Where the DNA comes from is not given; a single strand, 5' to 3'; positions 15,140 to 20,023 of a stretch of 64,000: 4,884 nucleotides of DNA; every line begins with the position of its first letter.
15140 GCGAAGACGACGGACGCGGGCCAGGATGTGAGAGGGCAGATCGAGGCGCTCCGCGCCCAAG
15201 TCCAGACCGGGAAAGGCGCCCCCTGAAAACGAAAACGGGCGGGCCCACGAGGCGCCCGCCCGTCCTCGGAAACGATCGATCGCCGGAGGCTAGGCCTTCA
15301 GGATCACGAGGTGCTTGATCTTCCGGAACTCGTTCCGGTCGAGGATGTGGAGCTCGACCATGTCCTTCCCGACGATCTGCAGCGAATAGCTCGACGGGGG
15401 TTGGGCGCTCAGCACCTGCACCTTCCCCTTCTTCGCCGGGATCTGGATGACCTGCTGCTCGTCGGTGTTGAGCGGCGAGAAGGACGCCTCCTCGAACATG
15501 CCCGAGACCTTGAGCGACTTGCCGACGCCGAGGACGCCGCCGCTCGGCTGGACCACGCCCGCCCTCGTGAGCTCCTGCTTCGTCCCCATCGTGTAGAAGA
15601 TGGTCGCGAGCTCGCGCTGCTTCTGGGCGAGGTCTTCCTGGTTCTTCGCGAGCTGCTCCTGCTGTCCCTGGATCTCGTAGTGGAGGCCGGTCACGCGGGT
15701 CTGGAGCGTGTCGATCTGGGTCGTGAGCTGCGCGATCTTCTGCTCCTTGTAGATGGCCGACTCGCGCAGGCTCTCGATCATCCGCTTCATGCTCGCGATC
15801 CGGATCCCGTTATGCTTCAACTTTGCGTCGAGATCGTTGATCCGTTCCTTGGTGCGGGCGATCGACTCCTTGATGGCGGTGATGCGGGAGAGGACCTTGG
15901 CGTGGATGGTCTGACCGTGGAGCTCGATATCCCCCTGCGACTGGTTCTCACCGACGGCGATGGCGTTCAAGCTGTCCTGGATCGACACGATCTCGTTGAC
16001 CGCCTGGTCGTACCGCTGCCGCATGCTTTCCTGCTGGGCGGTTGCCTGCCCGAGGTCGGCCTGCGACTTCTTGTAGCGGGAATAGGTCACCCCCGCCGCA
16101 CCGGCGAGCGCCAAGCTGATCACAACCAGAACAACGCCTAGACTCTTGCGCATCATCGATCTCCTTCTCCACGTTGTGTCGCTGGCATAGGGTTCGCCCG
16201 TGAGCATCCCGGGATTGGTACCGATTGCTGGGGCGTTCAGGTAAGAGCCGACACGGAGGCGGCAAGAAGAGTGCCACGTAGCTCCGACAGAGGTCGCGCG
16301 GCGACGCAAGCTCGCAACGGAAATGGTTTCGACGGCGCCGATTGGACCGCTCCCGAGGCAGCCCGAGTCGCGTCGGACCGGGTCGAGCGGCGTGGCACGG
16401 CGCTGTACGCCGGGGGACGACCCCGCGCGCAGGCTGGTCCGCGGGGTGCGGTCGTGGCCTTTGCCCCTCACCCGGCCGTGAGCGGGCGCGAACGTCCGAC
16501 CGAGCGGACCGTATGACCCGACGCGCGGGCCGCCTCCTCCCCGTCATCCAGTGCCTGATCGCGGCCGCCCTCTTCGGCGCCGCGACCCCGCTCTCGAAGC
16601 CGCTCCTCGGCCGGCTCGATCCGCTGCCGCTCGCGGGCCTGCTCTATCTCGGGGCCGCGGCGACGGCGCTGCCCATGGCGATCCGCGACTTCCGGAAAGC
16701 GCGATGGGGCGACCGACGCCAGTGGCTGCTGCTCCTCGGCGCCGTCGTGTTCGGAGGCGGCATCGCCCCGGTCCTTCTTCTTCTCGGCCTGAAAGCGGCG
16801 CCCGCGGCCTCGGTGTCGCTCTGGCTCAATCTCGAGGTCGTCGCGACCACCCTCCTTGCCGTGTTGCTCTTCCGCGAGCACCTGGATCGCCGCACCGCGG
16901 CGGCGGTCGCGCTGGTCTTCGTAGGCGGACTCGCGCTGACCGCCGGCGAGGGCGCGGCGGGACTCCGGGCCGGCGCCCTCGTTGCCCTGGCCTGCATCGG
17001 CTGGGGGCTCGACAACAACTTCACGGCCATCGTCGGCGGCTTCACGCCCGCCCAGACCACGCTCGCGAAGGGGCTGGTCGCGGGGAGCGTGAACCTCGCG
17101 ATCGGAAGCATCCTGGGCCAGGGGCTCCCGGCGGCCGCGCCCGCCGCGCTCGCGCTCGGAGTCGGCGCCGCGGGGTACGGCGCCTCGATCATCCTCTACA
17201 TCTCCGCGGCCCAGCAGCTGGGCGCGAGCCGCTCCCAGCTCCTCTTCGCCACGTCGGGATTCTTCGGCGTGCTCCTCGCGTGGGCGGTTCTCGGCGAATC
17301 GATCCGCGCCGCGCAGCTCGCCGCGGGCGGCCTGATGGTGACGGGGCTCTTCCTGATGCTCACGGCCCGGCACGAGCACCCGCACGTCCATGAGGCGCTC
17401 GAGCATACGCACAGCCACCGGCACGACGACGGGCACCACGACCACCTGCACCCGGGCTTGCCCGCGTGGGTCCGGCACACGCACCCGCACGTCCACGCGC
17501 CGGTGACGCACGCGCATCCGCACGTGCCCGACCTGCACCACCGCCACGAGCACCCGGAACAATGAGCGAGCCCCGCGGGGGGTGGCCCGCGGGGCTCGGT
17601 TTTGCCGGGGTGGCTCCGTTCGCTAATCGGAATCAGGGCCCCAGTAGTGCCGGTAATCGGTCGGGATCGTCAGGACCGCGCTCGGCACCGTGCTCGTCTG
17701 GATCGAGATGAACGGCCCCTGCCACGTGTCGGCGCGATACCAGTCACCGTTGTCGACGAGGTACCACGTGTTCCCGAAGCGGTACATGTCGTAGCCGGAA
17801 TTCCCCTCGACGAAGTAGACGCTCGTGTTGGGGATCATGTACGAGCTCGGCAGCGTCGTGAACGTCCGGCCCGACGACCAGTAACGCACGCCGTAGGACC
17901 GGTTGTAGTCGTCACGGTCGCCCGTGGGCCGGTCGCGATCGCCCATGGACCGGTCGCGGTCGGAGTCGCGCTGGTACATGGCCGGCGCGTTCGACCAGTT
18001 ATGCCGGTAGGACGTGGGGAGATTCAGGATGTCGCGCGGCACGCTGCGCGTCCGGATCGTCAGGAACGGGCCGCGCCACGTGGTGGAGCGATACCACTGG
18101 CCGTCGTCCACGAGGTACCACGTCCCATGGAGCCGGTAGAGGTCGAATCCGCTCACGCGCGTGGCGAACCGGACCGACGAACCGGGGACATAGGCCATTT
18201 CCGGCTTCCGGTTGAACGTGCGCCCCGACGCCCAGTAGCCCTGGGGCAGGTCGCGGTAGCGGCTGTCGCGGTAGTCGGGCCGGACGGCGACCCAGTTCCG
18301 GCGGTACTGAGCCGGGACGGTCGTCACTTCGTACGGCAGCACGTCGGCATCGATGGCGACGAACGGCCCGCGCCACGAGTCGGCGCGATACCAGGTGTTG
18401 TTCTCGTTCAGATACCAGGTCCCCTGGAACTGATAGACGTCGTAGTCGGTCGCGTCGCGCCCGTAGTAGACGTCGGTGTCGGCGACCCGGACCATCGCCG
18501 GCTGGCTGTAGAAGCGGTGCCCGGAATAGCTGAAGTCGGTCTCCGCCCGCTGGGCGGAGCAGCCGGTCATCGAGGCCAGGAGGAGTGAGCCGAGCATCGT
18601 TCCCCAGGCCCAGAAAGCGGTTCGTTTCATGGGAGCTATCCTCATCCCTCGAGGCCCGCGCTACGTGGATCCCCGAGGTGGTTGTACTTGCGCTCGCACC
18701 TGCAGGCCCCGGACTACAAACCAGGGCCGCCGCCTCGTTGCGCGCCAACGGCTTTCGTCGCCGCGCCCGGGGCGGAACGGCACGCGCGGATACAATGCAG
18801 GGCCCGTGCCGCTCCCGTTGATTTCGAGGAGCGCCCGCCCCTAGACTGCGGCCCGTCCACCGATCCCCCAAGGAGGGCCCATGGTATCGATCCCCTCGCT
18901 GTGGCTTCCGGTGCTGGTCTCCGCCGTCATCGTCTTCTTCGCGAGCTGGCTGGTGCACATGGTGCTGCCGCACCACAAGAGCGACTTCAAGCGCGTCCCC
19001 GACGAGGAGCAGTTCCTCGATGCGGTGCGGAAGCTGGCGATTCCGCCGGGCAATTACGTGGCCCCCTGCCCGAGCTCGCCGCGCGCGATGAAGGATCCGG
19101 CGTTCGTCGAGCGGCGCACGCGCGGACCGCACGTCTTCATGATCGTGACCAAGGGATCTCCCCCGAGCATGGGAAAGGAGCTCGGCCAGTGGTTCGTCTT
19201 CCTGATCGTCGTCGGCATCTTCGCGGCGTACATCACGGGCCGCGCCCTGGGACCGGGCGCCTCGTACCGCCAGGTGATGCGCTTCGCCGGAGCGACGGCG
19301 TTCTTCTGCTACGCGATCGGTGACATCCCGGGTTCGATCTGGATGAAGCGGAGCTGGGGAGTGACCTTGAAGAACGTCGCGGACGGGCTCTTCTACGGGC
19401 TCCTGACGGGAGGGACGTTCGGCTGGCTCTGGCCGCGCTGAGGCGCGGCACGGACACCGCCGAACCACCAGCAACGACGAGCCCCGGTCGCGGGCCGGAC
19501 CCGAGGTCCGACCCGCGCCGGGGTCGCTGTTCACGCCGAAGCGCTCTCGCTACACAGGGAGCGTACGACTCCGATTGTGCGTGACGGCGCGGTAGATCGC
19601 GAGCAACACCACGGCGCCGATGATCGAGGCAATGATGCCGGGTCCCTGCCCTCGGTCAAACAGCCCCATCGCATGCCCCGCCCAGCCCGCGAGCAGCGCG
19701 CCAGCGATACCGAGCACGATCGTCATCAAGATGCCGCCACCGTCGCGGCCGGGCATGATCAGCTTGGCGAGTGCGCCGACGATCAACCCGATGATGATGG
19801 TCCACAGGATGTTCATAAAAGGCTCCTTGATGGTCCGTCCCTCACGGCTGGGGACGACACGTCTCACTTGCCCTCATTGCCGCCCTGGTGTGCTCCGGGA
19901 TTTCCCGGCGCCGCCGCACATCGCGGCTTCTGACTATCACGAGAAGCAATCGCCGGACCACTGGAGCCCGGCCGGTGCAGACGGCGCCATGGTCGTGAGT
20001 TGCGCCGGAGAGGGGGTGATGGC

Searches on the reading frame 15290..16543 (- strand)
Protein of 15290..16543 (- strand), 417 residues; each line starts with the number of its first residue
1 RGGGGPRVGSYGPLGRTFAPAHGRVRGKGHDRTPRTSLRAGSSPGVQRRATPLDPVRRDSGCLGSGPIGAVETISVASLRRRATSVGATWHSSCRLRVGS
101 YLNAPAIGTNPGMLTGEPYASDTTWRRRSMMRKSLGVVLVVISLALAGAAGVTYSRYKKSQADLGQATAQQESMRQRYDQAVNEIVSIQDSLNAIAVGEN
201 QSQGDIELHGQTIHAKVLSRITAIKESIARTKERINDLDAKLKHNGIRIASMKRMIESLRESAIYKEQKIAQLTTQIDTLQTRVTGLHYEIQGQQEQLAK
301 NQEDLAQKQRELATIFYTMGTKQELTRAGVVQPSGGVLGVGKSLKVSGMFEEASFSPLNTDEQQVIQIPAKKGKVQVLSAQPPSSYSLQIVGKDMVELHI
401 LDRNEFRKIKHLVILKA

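Call 17: search_protein_families(library=pfam, proteins=[window:15290-16543:-], max_evalue=0.0001)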
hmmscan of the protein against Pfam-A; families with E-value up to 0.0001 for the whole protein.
window:15290-16543:- (417 aa): 0 families

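Call 61: search_protein_families(library=ncbifam, proteins=[window:15290-16543:-], max_evalue=0.01)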
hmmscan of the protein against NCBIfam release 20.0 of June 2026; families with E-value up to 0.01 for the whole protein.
window:15290-16543:- (417 aa): 9 families
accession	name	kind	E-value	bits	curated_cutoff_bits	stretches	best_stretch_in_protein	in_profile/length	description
NF052320.1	Cbp1_fam_LP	subfamily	2e-32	112.9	90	1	136-414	5-285/286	Cbp1 family collagen-binding glycoprotein adhesin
NF045487.1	ASRP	equivalog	2.4e-06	26.5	300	1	155-312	142-286/593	archaea-specific SMC-related protein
TIGR02168.1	SMC_prok_B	equivalog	2.4e-06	25.6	567.35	1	157-316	730-888/1181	chromosome segregation protein SMC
TIGR02169.1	SMC_prok_A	equivalog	5.9e-06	24.3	729.4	1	158-315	241-398/1165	chromosome segregation protein SMC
NF002572.0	PRK02224.1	equivalog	0.0014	17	1087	1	163-317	569-715/888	DNA double-strand break repair ATPase Rad50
NF038350.1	taxis_HmpF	equivalog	0.0018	16.7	200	1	158-326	144-311/553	pilus motility taxis protein HmpF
TIGR04523.1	Mplasa_alph_rch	subfamily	0.0028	15.6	270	1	251-314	437-500/745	helix-rich protein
NF033930.1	pneumo_PspA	exception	0.0029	16.4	850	1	206-313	151-260/659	pneumococcal surface protein A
NF046048.1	NlpC_P60_DIP1281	equivalog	0.0096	14.8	517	0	157-240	70-157/587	DIP1281 family NlpC/P60 protein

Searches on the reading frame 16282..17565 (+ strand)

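Call 17: search_protein_families(library=pfam, proteins=[window:16282-17565:+], max_evalue=0.0001)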
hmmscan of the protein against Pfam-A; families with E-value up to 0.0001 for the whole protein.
window:16282-17565:+ (427 aa): 1 family
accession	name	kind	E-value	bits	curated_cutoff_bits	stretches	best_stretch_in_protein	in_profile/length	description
PF00892.27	EamA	-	6.1e-26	91.7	28.2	2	88-217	4-131/135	EamA-like transporter family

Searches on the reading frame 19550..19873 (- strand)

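Call 17: search_protein_families(library=pfam, proteins=[window:19550-19873:-], max_evalue=0.0001)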
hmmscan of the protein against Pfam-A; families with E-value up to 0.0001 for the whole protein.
window:19550-19873:- (107 aa): 1 family
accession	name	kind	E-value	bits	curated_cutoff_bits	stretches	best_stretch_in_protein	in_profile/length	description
PF04226.18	Transgly_assoc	-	3.9e-11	43.4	25.3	1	52-98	1-48/49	Transglycosylase associated protein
